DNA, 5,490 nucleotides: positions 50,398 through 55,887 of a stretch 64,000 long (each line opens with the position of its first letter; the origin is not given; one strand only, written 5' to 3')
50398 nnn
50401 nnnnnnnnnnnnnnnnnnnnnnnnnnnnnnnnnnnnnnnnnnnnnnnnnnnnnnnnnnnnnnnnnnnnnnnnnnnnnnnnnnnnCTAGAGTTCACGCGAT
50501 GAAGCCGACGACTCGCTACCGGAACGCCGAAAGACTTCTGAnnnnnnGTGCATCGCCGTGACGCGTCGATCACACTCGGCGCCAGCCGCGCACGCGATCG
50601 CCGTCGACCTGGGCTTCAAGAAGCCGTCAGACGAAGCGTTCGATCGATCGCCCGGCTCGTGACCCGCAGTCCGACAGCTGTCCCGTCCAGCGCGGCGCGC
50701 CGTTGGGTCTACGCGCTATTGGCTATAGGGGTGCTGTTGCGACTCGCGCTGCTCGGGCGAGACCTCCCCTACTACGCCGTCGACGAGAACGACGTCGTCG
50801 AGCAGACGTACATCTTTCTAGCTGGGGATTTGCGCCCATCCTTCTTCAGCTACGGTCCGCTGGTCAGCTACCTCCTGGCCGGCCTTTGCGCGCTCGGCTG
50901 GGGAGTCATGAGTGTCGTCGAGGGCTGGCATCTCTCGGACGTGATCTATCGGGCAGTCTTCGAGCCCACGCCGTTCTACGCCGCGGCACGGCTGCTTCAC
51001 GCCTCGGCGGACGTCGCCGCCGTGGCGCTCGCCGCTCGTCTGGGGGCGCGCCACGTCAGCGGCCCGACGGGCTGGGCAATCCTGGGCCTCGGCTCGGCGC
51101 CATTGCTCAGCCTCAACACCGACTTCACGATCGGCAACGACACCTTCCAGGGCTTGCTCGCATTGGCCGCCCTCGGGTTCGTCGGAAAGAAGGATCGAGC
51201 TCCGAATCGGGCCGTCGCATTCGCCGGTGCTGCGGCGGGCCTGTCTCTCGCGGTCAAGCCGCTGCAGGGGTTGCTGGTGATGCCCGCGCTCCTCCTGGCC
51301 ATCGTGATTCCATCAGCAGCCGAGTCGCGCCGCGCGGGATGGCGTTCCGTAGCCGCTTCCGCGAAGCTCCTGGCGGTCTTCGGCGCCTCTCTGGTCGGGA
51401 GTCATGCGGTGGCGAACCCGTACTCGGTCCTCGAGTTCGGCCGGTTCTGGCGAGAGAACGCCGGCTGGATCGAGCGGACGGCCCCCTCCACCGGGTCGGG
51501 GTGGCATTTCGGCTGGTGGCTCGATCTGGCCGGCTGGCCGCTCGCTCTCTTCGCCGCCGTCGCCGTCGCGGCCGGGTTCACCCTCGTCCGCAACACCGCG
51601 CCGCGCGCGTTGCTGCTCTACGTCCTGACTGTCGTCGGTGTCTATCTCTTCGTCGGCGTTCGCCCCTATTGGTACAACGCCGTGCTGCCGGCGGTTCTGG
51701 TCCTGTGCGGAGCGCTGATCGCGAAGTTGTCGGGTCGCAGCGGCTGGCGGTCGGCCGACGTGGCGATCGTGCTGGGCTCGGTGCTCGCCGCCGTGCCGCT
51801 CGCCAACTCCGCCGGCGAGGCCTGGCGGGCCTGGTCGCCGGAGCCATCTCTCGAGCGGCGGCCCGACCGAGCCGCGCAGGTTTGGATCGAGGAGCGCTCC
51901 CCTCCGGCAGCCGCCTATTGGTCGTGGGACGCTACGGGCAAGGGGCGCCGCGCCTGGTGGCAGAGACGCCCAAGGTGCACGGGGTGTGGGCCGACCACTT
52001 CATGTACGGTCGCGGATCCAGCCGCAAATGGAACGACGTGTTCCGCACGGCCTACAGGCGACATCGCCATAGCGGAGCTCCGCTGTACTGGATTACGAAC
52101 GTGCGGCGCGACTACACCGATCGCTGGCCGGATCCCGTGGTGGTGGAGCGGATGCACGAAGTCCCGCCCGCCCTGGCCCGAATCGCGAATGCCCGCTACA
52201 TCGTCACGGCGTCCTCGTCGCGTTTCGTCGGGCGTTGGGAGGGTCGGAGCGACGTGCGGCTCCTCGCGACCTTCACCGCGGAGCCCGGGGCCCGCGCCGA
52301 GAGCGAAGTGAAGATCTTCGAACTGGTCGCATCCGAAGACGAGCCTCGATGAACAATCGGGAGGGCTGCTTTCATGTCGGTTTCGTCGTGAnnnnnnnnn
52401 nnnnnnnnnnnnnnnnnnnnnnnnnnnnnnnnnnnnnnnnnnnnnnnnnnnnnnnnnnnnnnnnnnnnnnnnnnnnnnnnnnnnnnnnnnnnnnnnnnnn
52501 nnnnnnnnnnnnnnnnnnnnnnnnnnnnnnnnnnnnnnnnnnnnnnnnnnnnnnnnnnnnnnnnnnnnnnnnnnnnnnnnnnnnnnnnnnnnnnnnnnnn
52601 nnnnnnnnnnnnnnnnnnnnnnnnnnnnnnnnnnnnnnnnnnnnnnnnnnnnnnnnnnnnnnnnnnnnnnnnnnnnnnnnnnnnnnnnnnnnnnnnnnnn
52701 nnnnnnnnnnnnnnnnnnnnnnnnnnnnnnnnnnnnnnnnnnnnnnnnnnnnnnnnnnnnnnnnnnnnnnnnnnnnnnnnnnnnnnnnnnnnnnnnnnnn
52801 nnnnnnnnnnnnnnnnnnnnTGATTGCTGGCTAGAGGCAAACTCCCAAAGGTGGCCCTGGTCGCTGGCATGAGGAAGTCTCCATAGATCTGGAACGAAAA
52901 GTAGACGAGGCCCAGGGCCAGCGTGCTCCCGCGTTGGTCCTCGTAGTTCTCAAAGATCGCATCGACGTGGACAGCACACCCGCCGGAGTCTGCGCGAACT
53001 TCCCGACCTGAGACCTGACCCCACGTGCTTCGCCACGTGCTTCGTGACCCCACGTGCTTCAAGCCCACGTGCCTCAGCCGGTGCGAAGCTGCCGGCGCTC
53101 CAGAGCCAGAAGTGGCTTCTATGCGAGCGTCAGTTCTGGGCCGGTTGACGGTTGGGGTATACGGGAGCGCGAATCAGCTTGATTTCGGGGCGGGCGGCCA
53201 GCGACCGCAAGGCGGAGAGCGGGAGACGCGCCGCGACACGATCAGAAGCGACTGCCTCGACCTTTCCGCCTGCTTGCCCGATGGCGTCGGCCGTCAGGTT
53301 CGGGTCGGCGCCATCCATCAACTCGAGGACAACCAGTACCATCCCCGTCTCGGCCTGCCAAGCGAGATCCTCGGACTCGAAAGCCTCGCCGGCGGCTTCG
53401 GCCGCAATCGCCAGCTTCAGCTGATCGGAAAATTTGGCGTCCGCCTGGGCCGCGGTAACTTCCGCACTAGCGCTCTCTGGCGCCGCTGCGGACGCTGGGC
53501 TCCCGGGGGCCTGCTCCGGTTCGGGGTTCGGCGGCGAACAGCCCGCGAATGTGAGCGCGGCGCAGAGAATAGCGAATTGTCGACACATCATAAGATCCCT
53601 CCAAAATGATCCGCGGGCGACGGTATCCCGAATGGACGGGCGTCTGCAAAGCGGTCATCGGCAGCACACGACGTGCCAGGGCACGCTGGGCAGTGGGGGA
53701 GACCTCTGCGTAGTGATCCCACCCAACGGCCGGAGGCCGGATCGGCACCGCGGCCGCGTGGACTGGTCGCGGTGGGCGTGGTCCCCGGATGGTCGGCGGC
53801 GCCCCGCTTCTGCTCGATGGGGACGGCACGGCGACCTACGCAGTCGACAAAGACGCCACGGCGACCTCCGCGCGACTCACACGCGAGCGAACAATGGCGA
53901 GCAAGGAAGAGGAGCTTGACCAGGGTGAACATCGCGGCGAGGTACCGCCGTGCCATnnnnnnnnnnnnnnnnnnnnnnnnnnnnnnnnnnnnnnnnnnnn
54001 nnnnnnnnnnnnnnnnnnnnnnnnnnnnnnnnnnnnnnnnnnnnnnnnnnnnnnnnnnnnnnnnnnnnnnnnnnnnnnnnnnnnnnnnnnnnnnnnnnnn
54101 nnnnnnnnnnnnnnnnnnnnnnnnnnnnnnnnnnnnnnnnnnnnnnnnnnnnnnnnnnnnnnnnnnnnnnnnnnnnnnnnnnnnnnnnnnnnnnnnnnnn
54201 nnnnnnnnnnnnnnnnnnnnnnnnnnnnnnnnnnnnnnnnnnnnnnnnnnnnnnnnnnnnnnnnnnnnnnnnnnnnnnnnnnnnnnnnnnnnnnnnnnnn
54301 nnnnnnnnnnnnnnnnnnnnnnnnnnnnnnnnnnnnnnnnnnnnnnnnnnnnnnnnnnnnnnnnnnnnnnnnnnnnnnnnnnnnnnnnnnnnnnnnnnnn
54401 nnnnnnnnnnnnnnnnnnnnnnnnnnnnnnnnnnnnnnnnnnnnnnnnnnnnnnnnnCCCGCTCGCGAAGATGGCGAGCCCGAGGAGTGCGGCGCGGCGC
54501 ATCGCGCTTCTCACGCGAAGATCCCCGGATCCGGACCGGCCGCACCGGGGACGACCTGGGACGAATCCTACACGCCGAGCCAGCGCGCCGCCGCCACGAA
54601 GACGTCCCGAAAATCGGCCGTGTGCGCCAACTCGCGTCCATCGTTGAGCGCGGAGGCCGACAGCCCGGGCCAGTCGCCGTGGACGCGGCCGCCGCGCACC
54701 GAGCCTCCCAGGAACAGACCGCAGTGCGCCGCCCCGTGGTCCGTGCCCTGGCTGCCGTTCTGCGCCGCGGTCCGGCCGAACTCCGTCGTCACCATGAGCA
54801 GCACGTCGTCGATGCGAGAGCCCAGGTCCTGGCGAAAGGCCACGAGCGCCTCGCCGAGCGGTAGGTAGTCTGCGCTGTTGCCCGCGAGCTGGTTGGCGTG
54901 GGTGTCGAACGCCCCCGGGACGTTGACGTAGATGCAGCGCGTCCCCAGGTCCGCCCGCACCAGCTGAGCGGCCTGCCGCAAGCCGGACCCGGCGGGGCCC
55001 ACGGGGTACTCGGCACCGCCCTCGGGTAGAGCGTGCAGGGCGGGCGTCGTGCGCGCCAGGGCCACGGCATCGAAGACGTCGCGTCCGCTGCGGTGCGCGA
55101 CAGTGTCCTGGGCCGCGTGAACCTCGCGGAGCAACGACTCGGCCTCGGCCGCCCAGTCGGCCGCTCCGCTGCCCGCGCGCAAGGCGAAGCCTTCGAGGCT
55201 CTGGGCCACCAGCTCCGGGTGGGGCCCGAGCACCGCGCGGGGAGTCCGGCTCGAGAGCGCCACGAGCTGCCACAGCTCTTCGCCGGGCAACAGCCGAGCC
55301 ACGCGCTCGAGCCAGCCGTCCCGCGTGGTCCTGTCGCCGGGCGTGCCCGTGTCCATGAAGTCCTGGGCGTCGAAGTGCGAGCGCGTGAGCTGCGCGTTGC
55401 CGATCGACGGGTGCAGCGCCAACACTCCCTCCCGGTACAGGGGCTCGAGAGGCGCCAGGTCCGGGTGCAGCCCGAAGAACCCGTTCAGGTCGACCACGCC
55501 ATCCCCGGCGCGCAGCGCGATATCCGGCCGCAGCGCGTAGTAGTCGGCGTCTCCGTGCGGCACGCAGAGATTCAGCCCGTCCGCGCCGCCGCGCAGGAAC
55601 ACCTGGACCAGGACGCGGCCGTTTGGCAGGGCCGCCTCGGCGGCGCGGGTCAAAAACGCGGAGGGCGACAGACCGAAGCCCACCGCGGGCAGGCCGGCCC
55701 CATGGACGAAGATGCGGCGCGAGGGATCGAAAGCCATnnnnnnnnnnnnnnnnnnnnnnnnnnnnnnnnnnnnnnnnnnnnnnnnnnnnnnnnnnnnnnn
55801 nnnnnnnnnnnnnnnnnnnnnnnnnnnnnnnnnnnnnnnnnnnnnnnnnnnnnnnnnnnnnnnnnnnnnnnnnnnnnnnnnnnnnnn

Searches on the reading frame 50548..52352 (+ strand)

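Call 13: search_protein_families(library=pfam, proteins=[window:50548-52311:+, window:50703-52352:+], max_evalue=0.001)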
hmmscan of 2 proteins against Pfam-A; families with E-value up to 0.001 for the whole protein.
window:50548-52311:+ (587 aa): 0 families

window:50703-52352:+ (549 aa): 0 families

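Call 17: search_protein_families(library=ncbifam, proteins=[window:50548-52311:+], max_evalue=0.01)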
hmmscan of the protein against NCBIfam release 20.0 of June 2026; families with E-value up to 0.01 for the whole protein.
window:50548-52311:+ (587 aa): 0 families

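Call 20: search_protein_families(library=pfam, proteins=[window:50548-52311:+], max_evalue=1)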
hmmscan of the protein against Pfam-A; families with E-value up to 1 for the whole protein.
window:50548-52311:+ (587 aa): 3 families
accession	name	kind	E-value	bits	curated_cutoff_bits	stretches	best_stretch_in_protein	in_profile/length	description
PF13231.12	PMT_2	-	0.0049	17.5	26.1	1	147-278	24-154/160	Dolichyl-phosphate-mannose-protein mannosyltransferase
PF15194.11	TMEM191C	-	0.16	12.6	32.7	1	43-94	46-97/121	TMEM191C family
PF23472.1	LysM2_CERK1_LYK3_4_5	-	0.16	12.4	27.4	1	190-209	15-34/56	LYK3/4/5 LysM2 domain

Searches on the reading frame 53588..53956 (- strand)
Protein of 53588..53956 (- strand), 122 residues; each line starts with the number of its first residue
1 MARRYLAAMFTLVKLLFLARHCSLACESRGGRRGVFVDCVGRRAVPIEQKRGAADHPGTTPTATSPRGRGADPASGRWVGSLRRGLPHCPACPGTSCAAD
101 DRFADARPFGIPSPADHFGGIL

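Call 20: search_protein_families(library=pfam, proteins=[window:53588-53956:-], max_evalue=1)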
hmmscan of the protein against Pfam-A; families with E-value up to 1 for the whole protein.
window:53588-53956:- (122 aa): 1 family
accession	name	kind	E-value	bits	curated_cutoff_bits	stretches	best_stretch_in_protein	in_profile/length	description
PF07945.16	Toxin_16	-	0.0053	17.1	25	1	89-99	14-24/36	Janus-atracotoxin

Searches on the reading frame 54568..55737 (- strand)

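Call 14: search_protein_families(library=pfam, proteins=[window:54568-55737:-], max_evalue=0.001)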
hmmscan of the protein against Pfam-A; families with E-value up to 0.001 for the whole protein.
window:54568-55737:- (389 aa): 1 family
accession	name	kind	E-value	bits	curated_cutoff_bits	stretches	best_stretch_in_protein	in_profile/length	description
PF07394.17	DUF1501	-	5e-29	102.1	27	1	251-367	229-347/390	Protein of unknown function (DUF1501)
